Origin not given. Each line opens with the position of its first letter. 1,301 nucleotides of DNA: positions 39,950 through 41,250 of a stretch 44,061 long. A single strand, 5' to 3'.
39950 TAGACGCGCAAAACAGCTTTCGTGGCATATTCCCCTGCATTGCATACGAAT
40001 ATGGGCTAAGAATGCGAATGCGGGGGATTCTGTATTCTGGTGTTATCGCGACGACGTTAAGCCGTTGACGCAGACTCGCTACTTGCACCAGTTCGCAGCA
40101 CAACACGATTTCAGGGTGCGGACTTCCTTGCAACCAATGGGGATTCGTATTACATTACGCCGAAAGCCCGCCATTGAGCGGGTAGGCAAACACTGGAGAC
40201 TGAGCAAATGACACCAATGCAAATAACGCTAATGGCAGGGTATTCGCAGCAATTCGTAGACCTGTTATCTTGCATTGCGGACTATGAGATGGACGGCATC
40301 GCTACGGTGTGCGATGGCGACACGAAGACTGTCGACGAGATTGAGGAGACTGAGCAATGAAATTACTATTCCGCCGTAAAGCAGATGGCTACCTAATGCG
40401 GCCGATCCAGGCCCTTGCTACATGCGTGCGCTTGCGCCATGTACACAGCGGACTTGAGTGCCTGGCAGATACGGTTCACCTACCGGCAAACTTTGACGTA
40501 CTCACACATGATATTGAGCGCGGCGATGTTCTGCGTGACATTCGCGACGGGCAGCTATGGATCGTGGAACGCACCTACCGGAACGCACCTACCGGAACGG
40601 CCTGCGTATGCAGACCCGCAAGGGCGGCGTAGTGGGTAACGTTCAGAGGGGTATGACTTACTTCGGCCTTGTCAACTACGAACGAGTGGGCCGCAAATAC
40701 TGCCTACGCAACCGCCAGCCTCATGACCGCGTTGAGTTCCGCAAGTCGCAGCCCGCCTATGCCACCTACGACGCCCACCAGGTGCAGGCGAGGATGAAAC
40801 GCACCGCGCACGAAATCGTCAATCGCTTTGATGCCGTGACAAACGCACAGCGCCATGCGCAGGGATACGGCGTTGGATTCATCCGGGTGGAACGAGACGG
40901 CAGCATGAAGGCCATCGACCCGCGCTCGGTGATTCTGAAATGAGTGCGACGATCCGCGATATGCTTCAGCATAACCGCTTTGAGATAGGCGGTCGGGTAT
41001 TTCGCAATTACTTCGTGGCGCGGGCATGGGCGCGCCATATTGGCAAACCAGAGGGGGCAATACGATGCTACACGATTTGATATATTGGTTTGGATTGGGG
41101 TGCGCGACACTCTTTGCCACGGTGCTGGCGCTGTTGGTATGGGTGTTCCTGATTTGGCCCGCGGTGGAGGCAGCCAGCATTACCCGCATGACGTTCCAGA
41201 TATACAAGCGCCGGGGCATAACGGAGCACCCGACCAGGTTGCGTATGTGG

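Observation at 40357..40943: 14 bp tandem duplication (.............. x2) splits one gene into two overlapping ORFs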

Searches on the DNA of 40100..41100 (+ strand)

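Call 4: search_dna_similar(query=window:40100-41100:+, collection=phages, mode=distant, max_rows=30)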
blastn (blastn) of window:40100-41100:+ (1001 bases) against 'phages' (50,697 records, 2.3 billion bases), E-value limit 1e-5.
Records with a match: 156; places in all: 163; records where one place covers at least 80% of the query: 117.
Best place of each record, by identity: 95-99% 1; 90-95% 14; 80-90% 78; 60-80% 63.
By first word of the organism name: Escherichia 142; Shigella 5; Dhillonvirus 5; Sodalis 2; Acinetobacter 1; Salmonella 1.
By host as written in the record: Escherichia coli 78; Escherichia coli K-12 MG1655 12; Escherichia coli K-12 10; - 10; Escherichia sp. 6; Escherichia coli O157:H7 4; Escherichia coli O18 4; Escherichia coli MG1655 3; and 20 more.
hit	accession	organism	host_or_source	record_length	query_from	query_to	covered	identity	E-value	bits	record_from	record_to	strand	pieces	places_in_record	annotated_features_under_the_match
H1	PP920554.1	Escherichia phage SM_S24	Escherichia coli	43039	1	1001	100%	97.9%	0e+0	1719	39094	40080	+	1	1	hypothetical protein (x4)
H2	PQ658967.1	Escherichia phage vB_EcoS-UDS3lw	Escherichia coli O157:H7 RM9995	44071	1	1001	100%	88.4%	0e+0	1299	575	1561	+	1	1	HNH endonuclease | hypothetical protein (x4)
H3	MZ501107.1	Escherichia phage TheodorHerzl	Escherichia coli K-12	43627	1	975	97%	89.3%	0e+0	1296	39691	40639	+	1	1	hypothetical protein (x5)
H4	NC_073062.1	Escherichia phage TheodorHerzl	Escherichia coli K-12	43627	1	975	97%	89.3%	0e+0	1296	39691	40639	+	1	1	hypothetical protein (x5)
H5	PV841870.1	Escherichia phage Pandora71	Escherichia coli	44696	17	997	98%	87.6%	0e+0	1228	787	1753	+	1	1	hypothetical protein (x5)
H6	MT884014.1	Escherichia phage vb_EcoS_bov22_1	Escherichia coli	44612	1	994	99%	84.0%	0e+0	1086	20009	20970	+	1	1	hypothetical protein (x5)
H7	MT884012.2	Escherichia phage vb_EcoS_bov11C2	Escherichia coli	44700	1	994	99%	84.0%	0e+0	1086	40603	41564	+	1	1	hypothetical protein (x5)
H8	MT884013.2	Escherichia phage vb_EcoS_bov16_1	Escherichia coli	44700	1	994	99%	84.0%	0e+0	1086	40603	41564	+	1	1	hypothetical protein (x5)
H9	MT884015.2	Escherichia phage vb_EcoS_bov25_1D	Escherichia coli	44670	1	994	99%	84.0%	0e+0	1086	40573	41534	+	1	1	hypothetical protein (x5)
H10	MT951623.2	Escherichia phage vB_EcoS_bov15_1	Escherichia coli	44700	1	994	99%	84.0%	0e+0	1086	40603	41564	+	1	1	hypothetical protein (x4)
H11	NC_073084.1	Escherichia phage vb_EcoS_bov22_1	Escherichia coli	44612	1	994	99%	84.0%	0e+0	1086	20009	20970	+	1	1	hypothetical protein (x5)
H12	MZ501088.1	Escherichia phage KarlBarth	Escherichia coli K-12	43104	1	998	100%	82.2%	0e+0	1012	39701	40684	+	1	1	hypothetical protein (x5)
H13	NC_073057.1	Escherichia phage KarlBarth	Escherichia coli K-12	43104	1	998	100%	82.2%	0e+0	1012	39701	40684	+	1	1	hypothetical protein (x5)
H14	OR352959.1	Escherichia phage AV129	Escherichia coli ESBL049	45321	1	999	100%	81.1%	0e+0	974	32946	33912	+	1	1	hypothetical protein (x5)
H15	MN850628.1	Escherichia phage bob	Escherichia coli K-12 MG1655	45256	1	998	100%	81.0%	0e+0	949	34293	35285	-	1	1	hypothetical protein (x4)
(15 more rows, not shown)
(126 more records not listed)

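Call 5: get_annotated_region(hit=H1, flank=1500)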
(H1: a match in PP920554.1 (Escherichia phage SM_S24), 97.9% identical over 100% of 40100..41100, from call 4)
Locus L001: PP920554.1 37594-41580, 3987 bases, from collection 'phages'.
description: Escherichia phage SM_S24, complete genome.
organism: Escherichia phage SM_S24 (NCBI taxid 3236700)
taxonomy: Viruses; Duplodnaviria; Heunggongvirae; Uroviricota; Caudoviricetes; Dhillonvirus
host: Escherichia coli; source: -; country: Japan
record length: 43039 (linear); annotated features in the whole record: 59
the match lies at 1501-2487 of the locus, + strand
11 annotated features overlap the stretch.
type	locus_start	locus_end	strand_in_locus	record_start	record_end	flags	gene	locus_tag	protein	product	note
CDS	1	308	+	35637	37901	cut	-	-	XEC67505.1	hypothetical protein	color: #993366; label: hypothetical protein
CDS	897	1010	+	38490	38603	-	-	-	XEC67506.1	hypothetical protein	color: #993366; label: hypothetical protein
CDS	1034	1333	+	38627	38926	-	-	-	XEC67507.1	hypothetical protein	color: #993366; gp50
CDS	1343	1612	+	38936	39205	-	-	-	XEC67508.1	hypothetical protein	color: #993366; gp51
CDS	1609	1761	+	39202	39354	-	-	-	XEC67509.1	hypothetical protein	color: #993366; label: hypothetical protein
CDS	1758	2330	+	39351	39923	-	-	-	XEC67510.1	hypothetical protein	color: #993366; gp52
CDS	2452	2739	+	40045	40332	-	-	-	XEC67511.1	hypothetical protein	color: #993366; gp53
CDS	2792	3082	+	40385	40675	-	-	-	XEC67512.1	hypothetical protein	color: #993366; gp54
CDS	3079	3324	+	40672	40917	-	-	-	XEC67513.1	hypothetical protein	color: #993366; gp55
CDS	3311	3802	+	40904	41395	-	-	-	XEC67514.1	lysin/lysozyme/muramidase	color: #993366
CDS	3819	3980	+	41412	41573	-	-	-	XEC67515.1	hypothetical protein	color: #993366; gp57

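Call 6: get_annotated_region(hit=H2, flank=500)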
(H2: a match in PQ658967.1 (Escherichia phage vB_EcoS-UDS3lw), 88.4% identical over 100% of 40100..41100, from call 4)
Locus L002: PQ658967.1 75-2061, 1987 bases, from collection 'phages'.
description: Escherichia phage vB_EcoS-UDS3lw, complete genome.
organism: Escherichia phage vB_EcoS-UDS3lw (NCBI taxid 3387283)
taxonomy: Viruses
host: Escherichia coli O157:H7 RM9995; source: sewage water; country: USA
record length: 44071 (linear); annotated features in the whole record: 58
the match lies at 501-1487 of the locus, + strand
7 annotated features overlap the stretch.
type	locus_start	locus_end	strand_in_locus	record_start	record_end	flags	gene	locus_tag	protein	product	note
CDS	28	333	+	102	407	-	-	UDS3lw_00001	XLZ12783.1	hypothetical protein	-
CDS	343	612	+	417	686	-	-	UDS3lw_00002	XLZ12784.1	hypothetical protein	-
CDS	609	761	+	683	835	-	-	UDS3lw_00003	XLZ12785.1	hypothetical protein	-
CDS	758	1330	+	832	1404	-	-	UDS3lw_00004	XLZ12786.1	HNH endonuclease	similar to HNH endonuclease from Escherichia phage KarlBarth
CDS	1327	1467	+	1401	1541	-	-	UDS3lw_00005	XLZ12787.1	hypothetical protein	-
CDS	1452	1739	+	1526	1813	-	-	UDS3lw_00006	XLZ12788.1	hypothetical protein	-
CDS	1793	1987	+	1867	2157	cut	-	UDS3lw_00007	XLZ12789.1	holin-like class II protein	-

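Call 7: get_annotated_region(hit=H3, flank=500)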
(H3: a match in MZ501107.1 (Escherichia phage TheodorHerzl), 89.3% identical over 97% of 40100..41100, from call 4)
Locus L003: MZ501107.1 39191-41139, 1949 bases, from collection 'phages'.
description: Escherichia phage TheodorHerzl, complete genome.
organism: Escherichia phage TheodorHerzl (NCBI taxid 2851978)
taxonomy: Viruses; Duplodnaviria; Heunggongvirae; Uroviricota; Caudoviricetes; Dhillonvirus
host: Escherichia coli K-12; source: sewage plant inflow; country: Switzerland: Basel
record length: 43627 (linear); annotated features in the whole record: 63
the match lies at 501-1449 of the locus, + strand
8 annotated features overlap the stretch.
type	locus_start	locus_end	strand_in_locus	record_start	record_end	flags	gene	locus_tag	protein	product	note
CDS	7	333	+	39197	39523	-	-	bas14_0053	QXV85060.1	hypothetical protein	-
CDS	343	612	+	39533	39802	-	-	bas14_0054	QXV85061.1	hypothetical protein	-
CDS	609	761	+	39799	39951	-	-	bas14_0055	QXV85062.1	hypothetical protein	-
CDS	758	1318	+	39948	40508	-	-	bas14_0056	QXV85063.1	hypothetical protein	-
CDS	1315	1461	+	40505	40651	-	-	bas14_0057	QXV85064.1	hypothetical protein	-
CDS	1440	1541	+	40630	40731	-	-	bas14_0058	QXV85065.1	hypothetical protein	-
CDS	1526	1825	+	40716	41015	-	-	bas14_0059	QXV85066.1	hypothetical protein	-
CDS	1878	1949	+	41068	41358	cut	-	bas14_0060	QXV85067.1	holin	-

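Call 8: get_annotated_region(hit=H12, flank=500)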
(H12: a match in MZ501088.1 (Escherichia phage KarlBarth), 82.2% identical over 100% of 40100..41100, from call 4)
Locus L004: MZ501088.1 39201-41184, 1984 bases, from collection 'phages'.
description: Escherichia phage KarlBarth, complete genome.
organism: Escherichia phage KarlBarth (NCBI taxid 2851981)
taxonomy: Viruses; Duplodnaviria; Heunggongvirae; Uroviricota; Caudoviricetes; Dhillonvirus
host: Escherichia coli K-12; source: sewage plant inflow; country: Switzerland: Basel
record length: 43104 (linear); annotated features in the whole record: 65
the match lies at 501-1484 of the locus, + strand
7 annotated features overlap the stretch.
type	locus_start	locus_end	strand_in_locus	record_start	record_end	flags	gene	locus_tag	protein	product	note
CDS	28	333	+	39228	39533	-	-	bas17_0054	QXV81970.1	hypothetical protein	-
CDS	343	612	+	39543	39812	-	-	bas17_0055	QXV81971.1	hypothetical protein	-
CDS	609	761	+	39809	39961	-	-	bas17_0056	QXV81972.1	hypothetical protein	-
CDS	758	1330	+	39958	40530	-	-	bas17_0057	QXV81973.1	hypothetical protein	-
CDS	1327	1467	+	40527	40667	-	-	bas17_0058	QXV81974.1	hypothetical protein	-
CDS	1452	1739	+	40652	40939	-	-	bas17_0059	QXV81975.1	hypothetical protein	-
CDS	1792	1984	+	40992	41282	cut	-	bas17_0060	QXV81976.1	holin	-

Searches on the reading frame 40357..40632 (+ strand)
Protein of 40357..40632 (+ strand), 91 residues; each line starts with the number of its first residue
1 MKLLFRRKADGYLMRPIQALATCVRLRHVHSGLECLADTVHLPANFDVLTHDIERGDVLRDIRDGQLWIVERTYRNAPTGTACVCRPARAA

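Call 34: find_encoding_contigs(protein=window:40357-40632:+, flank=3000, max_places=6)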
Protein window:40357-40632:+ (91 aa): no gene with exactly this product is on record in the collection.

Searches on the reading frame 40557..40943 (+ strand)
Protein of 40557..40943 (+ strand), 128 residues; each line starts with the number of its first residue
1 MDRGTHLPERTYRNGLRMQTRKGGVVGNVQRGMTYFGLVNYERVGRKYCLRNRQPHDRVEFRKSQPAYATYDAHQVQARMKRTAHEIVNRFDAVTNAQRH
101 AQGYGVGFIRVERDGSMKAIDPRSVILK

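Call 36: find_encoding_contigs(protein=window:40557-40943:+, flank=3000, max_places=6)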
Protein window:40557-40943:+ (128 aa): no gene with exactly this product is on record in the collection.
